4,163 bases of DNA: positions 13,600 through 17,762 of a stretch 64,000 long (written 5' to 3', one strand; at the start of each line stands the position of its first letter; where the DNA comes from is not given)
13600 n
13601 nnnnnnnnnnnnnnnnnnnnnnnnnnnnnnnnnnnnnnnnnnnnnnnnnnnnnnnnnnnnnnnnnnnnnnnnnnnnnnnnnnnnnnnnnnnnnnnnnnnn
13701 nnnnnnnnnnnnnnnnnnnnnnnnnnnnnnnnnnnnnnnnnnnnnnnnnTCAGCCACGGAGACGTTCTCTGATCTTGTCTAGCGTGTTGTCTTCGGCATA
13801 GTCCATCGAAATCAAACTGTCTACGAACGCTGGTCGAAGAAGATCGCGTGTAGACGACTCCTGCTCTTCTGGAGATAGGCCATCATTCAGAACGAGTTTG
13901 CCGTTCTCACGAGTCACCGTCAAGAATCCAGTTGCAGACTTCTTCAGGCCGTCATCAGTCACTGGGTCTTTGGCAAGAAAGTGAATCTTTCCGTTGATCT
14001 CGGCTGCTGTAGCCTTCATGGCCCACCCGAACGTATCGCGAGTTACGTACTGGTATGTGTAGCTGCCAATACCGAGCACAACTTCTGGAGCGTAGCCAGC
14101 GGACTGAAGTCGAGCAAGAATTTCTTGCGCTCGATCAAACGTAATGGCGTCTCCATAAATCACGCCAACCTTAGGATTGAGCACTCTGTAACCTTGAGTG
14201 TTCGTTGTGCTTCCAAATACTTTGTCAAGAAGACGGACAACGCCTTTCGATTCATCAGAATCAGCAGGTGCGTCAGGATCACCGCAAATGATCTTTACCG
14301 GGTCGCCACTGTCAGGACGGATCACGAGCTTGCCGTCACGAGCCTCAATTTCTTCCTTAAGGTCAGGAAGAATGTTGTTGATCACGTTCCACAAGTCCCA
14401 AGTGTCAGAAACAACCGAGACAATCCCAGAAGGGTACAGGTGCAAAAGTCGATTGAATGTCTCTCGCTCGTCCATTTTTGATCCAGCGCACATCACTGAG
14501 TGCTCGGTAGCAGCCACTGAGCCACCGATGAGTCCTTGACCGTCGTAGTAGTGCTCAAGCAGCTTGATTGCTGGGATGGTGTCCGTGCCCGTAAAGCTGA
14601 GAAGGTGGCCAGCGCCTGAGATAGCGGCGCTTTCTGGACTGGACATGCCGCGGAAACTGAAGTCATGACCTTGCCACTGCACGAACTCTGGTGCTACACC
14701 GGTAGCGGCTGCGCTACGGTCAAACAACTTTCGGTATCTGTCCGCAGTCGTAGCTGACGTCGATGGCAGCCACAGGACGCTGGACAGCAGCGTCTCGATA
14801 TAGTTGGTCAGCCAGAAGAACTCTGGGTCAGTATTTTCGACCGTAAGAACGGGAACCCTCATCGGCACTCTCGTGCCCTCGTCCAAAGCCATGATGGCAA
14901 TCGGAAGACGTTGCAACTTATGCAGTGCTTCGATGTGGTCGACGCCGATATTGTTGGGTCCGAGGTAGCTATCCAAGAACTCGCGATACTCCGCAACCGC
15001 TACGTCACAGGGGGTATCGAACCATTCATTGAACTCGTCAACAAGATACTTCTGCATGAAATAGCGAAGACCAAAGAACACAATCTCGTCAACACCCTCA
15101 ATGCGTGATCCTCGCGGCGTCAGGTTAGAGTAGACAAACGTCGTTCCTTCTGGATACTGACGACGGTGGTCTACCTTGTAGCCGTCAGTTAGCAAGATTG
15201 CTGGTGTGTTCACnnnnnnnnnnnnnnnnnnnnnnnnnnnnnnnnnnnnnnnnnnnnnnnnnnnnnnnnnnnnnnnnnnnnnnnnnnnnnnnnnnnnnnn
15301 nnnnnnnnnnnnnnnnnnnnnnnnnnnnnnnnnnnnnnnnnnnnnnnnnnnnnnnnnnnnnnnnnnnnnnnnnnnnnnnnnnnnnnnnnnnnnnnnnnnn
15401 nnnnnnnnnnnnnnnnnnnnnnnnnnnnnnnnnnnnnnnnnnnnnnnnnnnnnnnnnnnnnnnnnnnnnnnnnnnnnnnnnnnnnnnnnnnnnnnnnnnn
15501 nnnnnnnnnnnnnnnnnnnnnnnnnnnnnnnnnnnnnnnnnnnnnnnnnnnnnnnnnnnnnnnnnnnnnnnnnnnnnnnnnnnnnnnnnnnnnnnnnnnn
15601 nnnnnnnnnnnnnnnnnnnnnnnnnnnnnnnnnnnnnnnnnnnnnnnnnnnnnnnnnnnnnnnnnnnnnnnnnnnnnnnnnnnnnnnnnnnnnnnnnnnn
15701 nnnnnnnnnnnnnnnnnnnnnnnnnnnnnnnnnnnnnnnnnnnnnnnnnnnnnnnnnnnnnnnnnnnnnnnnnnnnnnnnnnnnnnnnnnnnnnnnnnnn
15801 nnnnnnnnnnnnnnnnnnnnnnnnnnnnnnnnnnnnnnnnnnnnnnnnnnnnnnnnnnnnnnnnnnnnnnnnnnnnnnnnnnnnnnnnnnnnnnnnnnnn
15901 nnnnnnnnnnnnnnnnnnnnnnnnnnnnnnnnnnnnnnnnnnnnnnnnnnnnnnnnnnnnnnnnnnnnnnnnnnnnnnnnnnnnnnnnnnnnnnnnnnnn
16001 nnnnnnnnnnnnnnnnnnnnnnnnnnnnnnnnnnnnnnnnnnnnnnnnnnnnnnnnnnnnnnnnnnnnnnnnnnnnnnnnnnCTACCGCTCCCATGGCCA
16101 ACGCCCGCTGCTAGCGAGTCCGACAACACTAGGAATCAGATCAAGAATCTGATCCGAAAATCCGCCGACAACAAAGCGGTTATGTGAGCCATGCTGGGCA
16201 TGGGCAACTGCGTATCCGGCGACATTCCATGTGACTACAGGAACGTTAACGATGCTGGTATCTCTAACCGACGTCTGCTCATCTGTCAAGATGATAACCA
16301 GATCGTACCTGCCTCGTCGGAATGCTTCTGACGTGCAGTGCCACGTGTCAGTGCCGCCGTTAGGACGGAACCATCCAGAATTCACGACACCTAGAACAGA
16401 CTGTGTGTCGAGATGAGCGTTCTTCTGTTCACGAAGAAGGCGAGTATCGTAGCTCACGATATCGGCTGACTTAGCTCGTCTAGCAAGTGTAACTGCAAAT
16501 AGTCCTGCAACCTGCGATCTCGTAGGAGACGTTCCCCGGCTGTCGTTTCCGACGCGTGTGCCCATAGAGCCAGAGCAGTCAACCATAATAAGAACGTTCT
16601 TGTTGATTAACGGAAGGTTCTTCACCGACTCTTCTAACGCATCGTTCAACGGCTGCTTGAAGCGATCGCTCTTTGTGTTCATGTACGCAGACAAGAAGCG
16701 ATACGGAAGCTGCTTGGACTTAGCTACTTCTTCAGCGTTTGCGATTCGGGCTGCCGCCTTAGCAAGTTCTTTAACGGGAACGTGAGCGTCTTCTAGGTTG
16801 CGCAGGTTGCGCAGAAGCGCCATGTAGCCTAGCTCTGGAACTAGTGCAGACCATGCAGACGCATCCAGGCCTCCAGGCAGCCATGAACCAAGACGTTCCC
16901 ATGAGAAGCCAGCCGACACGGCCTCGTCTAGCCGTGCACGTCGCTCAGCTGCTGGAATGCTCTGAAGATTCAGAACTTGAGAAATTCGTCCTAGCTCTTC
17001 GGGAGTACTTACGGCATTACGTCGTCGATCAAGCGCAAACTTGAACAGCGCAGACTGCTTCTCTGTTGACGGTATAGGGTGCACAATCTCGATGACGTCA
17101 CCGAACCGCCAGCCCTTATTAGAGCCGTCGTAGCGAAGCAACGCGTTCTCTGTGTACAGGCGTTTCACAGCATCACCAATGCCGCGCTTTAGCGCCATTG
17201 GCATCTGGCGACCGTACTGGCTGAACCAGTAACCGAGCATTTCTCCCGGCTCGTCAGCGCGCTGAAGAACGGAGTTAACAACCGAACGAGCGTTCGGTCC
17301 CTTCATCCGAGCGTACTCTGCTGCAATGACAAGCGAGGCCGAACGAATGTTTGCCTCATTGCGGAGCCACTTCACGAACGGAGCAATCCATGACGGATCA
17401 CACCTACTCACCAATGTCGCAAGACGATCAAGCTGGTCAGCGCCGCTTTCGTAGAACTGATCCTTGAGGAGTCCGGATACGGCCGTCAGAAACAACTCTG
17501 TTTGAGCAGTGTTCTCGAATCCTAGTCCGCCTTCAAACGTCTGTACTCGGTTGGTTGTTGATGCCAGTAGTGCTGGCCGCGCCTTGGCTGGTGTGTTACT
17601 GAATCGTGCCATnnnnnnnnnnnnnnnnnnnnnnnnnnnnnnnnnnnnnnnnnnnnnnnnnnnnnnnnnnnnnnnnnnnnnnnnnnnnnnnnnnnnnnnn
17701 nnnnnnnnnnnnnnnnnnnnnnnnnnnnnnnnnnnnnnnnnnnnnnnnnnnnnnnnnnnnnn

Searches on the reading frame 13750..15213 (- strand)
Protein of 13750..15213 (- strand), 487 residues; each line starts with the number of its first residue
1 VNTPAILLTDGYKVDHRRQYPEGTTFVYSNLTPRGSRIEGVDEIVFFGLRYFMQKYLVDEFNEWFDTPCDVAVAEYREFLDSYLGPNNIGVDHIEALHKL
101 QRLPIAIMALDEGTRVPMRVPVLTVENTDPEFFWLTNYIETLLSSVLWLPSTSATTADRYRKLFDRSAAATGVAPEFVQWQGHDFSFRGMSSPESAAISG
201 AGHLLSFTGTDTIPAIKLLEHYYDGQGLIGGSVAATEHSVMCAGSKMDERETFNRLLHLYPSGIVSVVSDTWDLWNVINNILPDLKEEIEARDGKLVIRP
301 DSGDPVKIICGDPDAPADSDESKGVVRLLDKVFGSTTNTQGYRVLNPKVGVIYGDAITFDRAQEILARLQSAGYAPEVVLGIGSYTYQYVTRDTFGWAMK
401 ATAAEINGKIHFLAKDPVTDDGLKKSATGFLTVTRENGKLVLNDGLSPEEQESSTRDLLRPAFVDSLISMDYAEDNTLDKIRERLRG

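Call 11: search_protein_families(library=pfam, proteins=[window:13750-15213:-])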
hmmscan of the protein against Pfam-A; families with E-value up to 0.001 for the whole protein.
window:13750-15213:- (487 aa): 2 families
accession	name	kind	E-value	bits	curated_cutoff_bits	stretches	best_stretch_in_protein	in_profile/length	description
PF04095.22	NAPRTase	-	2.1e-41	142.7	20.8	1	182-430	3-221/239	Nicotinate phosphoribosyltransferase (NAPRTase) family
PF18127.6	NAMPT_N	-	1.1e-11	45.3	25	1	6-58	3-53/98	Nicotinamide phosphoribosyltransferase, N-terminal domain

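Call 12: search_dna_similar(query=window:13750-15213:-, collection=phages, mode=protein, max_rows=25)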
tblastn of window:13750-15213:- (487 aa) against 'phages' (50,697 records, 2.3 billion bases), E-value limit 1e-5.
Records with a match: 2043; places in all: 2047; records where one place covers at least 80% of the query: 2001.
Best place of each record, by identity: 60-80% 2; <60% 2041.
By first word of the organism name: Vibrio 230; Klebsiella 201; Staphylococcus 199; Pseudomonas 198; Escherichia 189; Salmonella 129; Mycobacterium 104; Aeromonas 99; Bacillus 84; Listeria 55; and 69 more.
By host as written in the record: - 252; Klebsiella pneumoniae 93; Staphylococcus aureus 82; Mycobacterium smegmatis mc2 155 65; Pseudomonas aeruginosa 55; Escherichia coli 51; Listeria monocytogenes 44; Vibrio harveyi BAA-1116 36; and 514 more.
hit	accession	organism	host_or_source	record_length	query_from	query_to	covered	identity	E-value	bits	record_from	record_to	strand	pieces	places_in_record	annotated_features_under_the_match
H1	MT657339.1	Gordonia phage SpeedDemon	Gordonia terrae 3612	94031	5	485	99%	56.0%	3e-158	502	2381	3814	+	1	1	50: nicotinate ribosyltransferase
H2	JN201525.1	Mycobacterium phage Thibault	Mycobacterium smegmatis mc2 155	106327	5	485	99%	55.6%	3e-153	488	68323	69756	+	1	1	116: nicotinate ribosyltransferase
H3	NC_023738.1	Mycobacterium phage Thibault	Mycobacterium smegmatis mc2 155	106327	5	485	99%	55.6%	3e-153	488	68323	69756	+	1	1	116: nicotinamide phosphoribosyl transferase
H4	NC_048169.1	Gordonia phage BrutonGaster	Gordonia terrae 3612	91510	6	480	98%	56.3%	3e-159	505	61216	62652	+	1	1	94: nicotinamide phosphoribosyl transferase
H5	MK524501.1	Gordonia phage BrutonGaster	Gordonia terrae 3612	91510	6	480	98%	56.3%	3e-159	505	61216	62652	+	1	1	94: nicotinate ribosyltransferase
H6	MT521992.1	Rhodococcus phage NiceHouse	Rhodococcus erythropolis NRRL B-1574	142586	1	485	100%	55.1%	3e-159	505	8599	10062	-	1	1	21: nicotinate ribosyltransferase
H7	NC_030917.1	Gordonia phage OneUp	Gordonia terrae 3612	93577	6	485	99%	55.6%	6e-156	496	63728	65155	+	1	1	101: nicotinamide phosphoribosyl transferase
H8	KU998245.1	Gordonia phage OneUp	Gordonia terrae 3612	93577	6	485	99%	55.6%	6e-156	496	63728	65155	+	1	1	101: nicotinate phosphoribosyltransferase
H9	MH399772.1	Mycobacterium phage Constella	Mycobacterium smegmatis mc2 155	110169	5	485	99%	55.2%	2e-153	489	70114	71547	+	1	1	124: nicotinate ribosyltransferase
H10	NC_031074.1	Gordonia phage Bantam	Gordonia terrae 3612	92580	5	485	99%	55.1%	4e-154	491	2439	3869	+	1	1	4: nicotinamide phosphoribosyl transferase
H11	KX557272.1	Gordonia phage Bantam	Gordonia terrae 3612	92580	5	485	99%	55.1%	4e-154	491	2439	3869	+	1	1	4: nicotinate ribosyltransferase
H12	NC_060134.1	Gordonia phage Octobien14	Gordonia terrae 3612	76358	5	461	94%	57.2%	2e-154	491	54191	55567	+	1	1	91: nicotinamide phosphoribosyl transferase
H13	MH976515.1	Gordonia phage Octobien14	Gordonia terrae 3612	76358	5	461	94%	57.2%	2e-154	491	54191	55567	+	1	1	91: nicotinate ribosyltransferase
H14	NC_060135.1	Gordonia Phage Sephiroth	Gordonia terrae 3612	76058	5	461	94%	57.0%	7e-153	487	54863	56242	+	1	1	90: nicotinamide phosphoribosyl transferase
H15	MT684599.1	Gordonia Phage Sephiroth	Gordonia terrae 3612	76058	5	461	94%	57.0%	7e-153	487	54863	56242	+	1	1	90: nicotinate ribosyltransferase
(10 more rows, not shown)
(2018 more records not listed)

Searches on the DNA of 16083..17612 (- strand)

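Call 82: search_rna_families(sources=[L200, L001, L002, L017, L018, L019, L197, L199], threshold=gathering)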
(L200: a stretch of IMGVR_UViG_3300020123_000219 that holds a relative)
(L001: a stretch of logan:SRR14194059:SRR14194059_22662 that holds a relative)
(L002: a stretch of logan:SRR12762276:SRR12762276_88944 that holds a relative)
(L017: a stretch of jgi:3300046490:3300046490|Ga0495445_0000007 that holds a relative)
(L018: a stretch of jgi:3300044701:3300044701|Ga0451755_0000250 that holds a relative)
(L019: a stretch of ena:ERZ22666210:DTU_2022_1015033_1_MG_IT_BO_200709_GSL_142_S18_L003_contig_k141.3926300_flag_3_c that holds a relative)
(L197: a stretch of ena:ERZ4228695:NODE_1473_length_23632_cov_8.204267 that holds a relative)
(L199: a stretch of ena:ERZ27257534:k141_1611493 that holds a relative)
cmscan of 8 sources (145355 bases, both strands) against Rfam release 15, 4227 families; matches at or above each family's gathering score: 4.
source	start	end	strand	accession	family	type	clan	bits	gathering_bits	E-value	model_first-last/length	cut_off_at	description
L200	1474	1547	+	RF00005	tRNA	Gene; tRNA;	CL00001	66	29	8.9e-12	1-71/71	no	tRNA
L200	1920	1991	+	RF00005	tRNA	Gene; tRNA;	CL00001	64.6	29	2.2e-11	1-71/71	no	tRNA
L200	9777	9849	+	RF00005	tRNA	Gene; tRNA;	CL00001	45.6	29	3.7e-06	1-71/71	no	tRNA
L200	1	63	+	RF00005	tRNA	Gene; tRNA;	CL00001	36.5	29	0.0012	12-71/71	5'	tRNA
